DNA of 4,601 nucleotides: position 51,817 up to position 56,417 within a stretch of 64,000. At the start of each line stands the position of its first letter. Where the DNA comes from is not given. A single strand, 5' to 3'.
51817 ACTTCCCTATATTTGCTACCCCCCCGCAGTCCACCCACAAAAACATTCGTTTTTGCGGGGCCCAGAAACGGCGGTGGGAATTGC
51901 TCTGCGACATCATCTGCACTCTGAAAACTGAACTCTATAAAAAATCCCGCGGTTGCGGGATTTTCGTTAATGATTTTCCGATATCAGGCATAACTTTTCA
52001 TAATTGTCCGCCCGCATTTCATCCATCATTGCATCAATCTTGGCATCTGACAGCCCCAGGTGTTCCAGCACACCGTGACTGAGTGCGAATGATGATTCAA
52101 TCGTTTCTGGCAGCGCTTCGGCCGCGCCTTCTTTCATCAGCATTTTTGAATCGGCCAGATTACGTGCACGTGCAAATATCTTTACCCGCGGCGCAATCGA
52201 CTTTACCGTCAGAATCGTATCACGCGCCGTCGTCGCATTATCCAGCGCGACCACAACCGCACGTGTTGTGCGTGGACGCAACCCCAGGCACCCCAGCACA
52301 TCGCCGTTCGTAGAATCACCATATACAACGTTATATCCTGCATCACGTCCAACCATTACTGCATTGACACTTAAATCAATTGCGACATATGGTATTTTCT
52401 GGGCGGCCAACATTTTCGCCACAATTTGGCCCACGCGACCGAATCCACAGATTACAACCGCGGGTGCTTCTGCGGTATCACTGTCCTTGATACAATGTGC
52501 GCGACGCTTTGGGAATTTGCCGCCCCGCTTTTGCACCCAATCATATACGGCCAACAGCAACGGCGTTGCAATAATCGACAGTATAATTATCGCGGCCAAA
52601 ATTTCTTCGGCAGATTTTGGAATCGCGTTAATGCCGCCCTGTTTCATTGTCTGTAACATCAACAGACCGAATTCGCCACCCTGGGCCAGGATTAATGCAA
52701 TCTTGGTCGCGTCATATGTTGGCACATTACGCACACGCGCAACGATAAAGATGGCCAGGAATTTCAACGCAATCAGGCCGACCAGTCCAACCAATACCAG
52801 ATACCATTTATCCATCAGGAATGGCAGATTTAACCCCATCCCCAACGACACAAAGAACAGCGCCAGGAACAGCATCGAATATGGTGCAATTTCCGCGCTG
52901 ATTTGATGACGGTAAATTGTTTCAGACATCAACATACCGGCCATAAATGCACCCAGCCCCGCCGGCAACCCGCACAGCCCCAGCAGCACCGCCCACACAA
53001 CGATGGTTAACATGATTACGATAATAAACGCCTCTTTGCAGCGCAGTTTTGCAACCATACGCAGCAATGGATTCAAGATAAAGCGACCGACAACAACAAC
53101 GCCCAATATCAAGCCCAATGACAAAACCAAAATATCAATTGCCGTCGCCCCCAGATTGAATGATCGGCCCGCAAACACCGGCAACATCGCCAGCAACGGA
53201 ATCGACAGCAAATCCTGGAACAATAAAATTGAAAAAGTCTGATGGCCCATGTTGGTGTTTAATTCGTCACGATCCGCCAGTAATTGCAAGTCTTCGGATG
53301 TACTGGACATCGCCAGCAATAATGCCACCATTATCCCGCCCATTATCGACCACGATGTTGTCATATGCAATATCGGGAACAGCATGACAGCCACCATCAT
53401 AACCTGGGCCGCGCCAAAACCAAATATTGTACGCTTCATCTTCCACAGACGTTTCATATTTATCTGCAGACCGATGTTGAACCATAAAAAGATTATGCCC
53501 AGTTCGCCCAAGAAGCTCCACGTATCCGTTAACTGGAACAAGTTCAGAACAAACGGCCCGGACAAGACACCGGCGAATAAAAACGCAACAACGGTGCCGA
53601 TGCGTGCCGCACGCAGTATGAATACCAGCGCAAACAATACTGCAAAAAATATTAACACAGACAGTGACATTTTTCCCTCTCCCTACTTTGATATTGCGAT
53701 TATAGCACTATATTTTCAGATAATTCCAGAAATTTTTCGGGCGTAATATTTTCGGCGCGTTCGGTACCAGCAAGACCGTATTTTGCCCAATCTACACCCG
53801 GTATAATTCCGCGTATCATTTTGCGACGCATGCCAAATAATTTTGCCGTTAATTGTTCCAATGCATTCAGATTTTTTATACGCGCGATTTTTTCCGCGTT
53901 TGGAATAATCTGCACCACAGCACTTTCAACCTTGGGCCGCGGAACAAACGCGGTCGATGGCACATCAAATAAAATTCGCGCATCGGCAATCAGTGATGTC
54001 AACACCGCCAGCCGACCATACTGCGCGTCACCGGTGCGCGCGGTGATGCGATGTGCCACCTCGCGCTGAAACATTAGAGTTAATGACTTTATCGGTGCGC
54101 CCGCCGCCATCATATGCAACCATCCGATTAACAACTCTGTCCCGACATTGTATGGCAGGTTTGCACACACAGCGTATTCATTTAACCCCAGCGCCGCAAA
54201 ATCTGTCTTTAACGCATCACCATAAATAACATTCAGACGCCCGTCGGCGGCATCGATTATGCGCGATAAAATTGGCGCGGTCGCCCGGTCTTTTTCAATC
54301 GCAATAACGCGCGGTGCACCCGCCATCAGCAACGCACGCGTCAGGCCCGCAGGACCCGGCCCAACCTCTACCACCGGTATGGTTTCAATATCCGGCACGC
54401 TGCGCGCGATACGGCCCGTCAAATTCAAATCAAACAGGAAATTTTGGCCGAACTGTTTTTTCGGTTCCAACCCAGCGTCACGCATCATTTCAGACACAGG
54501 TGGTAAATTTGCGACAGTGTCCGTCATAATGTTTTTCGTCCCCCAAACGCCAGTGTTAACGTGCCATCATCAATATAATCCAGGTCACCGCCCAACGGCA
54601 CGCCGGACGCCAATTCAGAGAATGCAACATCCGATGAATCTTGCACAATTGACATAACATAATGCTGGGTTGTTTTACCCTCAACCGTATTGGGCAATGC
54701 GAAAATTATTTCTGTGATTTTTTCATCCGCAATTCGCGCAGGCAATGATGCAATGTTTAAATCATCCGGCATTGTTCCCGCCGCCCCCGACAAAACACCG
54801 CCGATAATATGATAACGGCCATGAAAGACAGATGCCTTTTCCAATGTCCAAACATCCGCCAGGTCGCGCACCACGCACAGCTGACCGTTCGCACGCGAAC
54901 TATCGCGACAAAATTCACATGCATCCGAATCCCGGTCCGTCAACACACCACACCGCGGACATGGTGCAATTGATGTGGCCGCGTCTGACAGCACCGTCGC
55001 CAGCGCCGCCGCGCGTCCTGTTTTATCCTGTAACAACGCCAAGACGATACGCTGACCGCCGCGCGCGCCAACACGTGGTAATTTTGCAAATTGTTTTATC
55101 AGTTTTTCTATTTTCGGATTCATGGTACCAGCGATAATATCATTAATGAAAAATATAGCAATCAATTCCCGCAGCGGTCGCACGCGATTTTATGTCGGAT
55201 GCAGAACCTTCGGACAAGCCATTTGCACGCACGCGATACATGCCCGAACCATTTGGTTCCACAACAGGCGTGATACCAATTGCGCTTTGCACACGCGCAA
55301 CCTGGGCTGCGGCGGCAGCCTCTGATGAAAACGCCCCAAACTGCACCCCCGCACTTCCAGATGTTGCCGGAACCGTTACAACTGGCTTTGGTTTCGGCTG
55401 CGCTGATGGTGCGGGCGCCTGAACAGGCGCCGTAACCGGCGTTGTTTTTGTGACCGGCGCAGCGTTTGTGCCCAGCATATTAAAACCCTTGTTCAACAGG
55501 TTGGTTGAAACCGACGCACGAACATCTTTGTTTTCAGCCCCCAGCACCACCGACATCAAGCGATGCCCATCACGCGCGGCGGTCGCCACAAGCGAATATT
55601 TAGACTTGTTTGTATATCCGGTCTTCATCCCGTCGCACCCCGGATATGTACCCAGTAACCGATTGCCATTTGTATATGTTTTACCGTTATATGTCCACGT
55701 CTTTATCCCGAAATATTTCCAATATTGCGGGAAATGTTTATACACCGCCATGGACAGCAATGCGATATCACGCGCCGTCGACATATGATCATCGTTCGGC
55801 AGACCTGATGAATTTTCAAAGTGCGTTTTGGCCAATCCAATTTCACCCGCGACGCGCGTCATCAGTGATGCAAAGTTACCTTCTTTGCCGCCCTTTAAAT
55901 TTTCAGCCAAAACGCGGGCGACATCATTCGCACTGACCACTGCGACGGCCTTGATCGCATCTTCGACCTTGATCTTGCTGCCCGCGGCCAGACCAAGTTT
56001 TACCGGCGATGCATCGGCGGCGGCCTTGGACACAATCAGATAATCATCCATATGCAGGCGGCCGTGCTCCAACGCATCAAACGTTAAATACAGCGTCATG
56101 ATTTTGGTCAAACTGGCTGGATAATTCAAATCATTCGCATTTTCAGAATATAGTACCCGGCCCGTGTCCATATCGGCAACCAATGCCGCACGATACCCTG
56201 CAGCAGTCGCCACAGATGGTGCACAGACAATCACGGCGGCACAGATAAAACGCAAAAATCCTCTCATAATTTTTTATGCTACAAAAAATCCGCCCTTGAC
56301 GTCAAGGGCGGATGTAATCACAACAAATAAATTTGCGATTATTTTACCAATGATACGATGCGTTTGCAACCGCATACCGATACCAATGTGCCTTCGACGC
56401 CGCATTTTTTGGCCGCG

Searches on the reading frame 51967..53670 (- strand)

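Call 16: search_protein_families(library=pfam, proteins=[window:51967-53670:-], max_evalue=0.01)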
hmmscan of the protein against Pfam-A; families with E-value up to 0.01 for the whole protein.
window:51967-53670:- (567 aa): 2 families
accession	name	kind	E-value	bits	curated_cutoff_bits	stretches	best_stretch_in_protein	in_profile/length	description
PF00999.27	Na_H_Exchanger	-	7.7e-43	147.2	26.2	1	10-371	4-372/375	Sodium/hydrogen exchanger, transmembrane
PF02254.24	TrkA_N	-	2e-19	70.4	23.8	1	405-518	1-112/116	TrkA-N domain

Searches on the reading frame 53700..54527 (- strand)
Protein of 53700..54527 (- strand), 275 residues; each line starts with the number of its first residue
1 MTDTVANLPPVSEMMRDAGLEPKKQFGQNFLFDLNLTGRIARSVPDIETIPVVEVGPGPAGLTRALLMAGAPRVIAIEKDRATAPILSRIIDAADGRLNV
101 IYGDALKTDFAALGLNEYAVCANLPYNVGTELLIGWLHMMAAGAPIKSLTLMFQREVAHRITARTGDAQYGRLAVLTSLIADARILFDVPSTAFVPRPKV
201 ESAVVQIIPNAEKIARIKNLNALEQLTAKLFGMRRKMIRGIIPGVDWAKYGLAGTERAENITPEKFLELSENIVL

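Call 16: search_protein_families(library=pfam, proteins=[window:53700-54527:-], max_evalue=0.01)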
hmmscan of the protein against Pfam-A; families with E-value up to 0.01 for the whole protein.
window:53700-54527:- (275 aa): 1 family
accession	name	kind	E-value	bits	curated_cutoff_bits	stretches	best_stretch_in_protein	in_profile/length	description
PF00398.26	RrnaAD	-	1.4e-44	152.6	24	1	23-271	5-259/263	Ribosomal RNA adenine dimethylase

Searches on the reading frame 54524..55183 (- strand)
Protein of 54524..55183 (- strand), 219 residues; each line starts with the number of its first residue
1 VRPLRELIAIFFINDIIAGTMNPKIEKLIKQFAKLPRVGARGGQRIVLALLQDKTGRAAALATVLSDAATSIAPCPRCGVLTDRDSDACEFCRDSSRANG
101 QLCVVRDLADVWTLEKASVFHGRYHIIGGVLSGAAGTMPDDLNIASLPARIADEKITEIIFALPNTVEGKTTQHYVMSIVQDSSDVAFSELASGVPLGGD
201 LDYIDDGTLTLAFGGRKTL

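Call 16: search_protein_families(library=pfam, proteins=[window:54524-55183:-], max_evalue=0.01)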
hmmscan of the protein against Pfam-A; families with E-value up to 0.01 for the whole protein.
window:54524-55183:- (219 aa): 4 families
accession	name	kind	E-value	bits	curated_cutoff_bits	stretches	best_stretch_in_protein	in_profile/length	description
PF13662.12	Toprim_4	-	7.3e-20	71.4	25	1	101-186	2-79/85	Toprim domain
PF21175.2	RecR_C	-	6.1e-09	35.6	22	1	194-217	1-24/24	RecR, C-terminal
PF21176.3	RecR_HhH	-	8.7e-09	35.5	27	1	25-68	1-44/45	RecR, helix-hairpin-helix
PF01751.28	Toprim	-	0.00067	20.2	23.1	0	102-185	2-90/96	Toprim domain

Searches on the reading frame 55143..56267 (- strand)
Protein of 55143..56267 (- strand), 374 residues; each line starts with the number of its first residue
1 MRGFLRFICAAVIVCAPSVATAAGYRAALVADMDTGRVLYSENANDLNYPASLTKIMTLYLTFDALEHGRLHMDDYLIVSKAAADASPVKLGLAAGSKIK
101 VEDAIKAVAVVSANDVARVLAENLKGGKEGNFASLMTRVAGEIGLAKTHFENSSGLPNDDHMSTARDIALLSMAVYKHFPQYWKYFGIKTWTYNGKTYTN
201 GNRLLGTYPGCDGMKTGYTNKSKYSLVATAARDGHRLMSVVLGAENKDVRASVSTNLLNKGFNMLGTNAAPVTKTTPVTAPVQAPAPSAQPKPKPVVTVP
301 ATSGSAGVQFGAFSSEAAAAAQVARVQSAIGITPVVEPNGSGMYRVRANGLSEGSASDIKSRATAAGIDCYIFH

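Call 15: find_encoding_contigs(protein=window:55143-56267:-, flank=10000, max_places=1)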
Protein window:55143-56267:- (374 aa): no gene with exactly this product is on record in the collection.

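Call 16: search_protein_families(library=pfam, proteins=[window:55143-56267:-], max_evalue=0.01)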
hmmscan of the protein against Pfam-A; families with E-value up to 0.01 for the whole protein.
window:55143-56267:- (374 aa): 3 families
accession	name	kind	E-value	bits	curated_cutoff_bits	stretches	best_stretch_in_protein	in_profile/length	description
PF00768.25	Peptidase_S11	-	2.4e-57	194.6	27.6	1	26-245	13-238/239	D-alanyl-D-alanine carboxypeptidase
PF13354.11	Beta-lactamase2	-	2.9e-12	46.8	22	1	29-176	3-147/214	Beta-lactamase enzyme family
PF05036.18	SPOR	-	7.4e-09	36.3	21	1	304-372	3-74/76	SPOR domain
